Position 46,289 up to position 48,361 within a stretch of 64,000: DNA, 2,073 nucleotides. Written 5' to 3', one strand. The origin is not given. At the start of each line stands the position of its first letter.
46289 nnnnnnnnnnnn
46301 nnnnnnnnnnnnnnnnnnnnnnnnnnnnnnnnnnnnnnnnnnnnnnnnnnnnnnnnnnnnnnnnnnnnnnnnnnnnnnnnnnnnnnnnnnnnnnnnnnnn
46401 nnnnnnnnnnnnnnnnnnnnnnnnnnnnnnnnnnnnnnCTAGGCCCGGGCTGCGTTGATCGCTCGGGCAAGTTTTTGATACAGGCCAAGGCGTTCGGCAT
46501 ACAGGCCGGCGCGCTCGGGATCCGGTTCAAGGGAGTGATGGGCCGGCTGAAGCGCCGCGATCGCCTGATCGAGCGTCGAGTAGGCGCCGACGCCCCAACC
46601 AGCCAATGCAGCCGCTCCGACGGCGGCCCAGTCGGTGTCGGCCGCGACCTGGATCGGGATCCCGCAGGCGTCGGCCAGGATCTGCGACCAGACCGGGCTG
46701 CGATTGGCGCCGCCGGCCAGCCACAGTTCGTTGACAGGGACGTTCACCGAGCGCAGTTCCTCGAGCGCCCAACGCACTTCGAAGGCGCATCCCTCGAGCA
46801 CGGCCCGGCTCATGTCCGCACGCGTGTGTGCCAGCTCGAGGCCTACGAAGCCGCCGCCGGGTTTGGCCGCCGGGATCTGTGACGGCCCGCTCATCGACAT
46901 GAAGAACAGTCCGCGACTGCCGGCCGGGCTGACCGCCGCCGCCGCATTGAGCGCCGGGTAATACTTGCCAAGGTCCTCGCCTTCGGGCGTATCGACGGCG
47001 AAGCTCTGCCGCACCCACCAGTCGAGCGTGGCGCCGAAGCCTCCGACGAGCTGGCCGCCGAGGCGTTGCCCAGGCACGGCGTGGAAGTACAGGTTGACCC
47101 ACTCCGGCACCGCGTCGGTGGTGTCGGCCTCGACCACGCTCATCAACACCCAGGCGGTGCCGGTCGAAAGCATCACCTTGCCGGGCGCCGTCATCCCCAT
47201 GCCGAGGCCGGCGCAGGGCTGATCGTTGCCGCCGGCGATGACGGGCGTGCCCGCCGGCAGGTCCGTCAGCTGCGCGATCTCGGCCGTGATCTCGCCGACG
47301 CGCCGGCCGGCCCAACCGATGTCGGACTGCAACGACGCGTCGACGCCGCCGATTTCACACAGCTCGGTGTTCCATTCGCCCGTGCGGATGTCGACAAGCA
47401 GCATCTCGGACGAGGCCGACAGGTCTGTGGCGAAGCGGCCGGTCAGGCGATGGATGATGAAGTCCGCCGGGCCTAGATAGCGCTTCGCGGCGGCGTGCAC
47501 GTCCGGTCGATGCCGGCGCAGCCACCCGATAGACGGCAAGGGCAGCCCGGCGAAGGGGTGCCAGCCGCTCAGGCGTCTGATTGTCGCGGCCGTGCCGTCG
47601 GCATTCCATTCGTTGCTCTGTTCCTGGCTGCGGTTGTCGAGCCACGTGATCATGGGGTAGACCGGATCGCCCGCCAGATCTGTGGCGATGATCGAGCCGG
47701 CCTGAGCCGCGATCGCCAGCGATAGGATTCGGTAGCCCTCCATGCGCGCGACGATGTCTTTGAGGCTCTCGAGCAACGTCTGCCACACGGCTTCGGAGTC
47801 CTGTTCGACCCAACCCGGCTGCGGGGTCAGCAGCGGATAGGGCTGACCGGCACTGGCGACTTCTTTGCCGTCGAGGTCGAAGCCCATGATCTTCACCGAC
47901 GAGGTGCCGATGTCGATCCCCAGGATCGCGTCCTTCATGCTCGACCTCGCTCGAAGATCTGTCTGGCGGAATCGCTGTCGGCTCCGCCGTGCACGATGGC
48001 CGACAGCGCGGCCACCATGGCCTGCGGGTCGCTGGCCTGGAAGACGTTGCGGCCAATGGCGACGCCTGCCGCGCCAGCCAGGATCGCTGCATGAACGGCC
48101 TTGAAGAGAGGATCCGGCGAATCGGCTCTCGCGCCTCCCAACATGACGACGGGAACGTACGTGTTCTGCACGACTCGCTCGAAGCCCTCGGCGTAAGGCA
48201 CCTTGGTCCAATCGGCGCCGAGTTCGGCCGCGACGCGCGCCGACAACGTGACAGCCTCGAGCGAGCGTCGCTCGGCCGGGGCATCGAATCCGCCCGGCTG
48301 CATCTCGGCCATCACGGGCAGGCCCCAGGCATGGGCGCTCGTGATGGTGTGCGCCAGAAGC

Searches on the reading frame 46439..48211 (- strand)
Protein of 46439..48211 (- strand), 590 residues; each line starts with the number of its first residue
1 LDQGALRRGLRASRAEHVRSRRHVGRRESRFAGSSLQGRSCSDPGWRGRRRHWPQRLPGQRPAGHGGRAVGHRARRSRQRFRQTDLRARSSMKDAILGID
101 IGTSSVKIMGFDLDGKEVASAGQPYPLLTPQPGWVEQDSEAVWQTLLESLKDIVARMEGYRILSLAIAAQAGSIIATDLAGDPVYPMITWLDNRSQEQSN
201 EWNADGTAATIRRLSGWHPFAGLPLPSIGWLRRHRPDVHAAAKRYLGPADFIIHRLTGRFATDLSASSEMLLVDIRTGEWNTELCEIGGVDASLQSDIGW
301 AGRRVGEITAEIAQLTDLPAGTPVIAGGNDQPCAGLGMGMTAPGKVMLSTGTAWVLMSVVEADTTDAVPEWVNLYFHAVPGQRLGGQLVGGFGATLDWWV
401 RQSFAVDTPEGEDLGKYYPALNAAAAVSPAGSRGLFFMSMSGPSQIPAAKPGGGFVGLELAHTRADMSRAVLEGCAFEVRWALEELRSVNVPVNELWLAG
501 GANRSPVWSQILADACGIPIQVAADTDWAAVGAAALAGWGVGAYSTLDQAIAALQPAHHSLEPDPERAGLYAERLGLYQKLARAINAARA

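Call 11: search_protein_families(library=pfam, proteins=[window:46439-48211:-], max_evalue=0.001)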
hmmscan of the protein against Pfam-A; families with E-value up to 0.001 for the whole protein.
window:46439-48211:- (590 aa): 2 families
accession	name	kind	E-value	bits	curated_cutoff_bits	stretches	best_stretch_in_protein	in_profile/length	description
PF00370.27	FGGY_N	-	2.8e-53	181.4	28.8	1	96-337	2-245/245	FGGY family of carbohydrate kinases, N-terminal domain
PF02782.22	FGGY_C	-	3e-23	83.1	27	1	348-540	3-197/198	FGGY family of carbohydrate kinases, C-terminal domain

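Call 12: search_protein_families(library=ncbifam, proteins=[window:46439-48211:-], max_evalue=0.00001)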
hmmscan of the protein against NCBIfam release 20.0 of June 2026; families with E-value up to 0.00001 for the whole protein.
window:46439-48211:- (590 aa): 12 families
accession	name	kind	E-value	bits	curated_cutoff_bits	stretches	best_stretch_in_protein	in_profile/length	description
TIGR01312.1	XylB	equivalog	2.8e-83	280.1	380.25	1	97-581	1-479/481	xylulokinase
NF008187.0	PRK10939.1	equivalog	8.8e-57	192.9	528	1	93-580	3-498/521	autoinducer-2 kinase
TIGR01314.1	gntK_FGGY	equivalog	1.6e-55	188.6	648.55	1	96-586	2-494/505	gluconokinase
NF011601.0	PRK15027.1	equivalog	5.6e-49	166.8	912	1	97-583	3-477/484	xylulokinase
TIGR02628.1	fuculo_kin_coli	equivalog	1.2e-45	156.3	470.9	1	96-563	3-464/465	L-fuculokinase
TIGR01311.1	glycerol_kin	equivalog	5e-44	150.5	590.35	2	96-357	3-269/496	glycerol kinase GlpK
NF000756.0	PRK00047.1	subfamily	7.6e-39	133.3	498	1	92-567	3-477/502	glycerol kinase GlpK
NF003154.0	PRK04123.1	equivalog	2.4e-35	122.3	428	1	93-585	3-537/554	ribulokinase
TIGR01315.1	5C_CHO_kinase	subfamily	2.6e-29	102.4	408.7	2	96-338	2-263/541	FGGY family pentulose kinase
TIGR01234.1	L-ribulokinase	equivalog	2.3e-27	96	583.25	1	231-584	165-529/536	ribulokinase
NF007925.0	PRK10640.1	equivalog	1.3e-15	56.8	639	1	127-359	41-265/489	rhamnulokinase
TIGR02627.1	rhamnulo_kin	equivalog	2.5e-15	56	527.95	1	127-359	35-259/454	rhamnulokinase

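Call 66: search_solved_structures(query=window:46439-47926:-, max_evalue=1e-25)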
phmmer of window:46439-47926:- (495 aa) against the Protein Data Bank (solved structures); distinct sequences matched with E-value up to 1e-25: 11.
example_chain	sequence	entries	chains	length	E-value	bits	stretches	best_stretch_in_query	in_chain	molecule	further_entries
5ya0_A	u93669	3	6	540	3.8e-45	157.8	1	2-484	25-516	Autoinducer-2 kinase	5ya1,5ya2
3gbt_A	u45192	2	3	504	9.9e-45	156.4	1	1-492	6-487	Gluconate kinase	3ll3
3ifr_A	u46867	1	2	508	1.1e-44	156.3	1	1-478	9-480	Carbohydrate kinase, FGGY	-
2itm_A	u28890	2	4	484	3.4e-43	151.4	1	2-487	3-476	Xylulose kinase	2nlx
5vm1_A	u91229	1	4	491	3e-41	145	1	2-492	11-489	Xylulokinase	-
6k78_B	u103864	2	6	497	4.3e-31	111.5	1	1-472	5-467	Glycerol kinase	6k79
6k78_A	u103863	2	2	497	5.9e-31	111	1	1-472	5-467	Glycerol kinase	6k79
2zf5_O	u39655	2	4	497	6.1e-31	111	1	1-472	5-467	Glycerol kinase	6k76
2dpn_A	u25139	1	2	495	1.4e-30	109.8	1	2-471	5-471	Glycerol kinase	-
3hz6_A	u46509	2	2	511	1.8e-30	109.4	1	4-475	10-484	Xylulokinase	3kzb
6ude_A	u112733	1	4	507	3.7e-28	101.8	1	1-455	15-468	Glycerol kinase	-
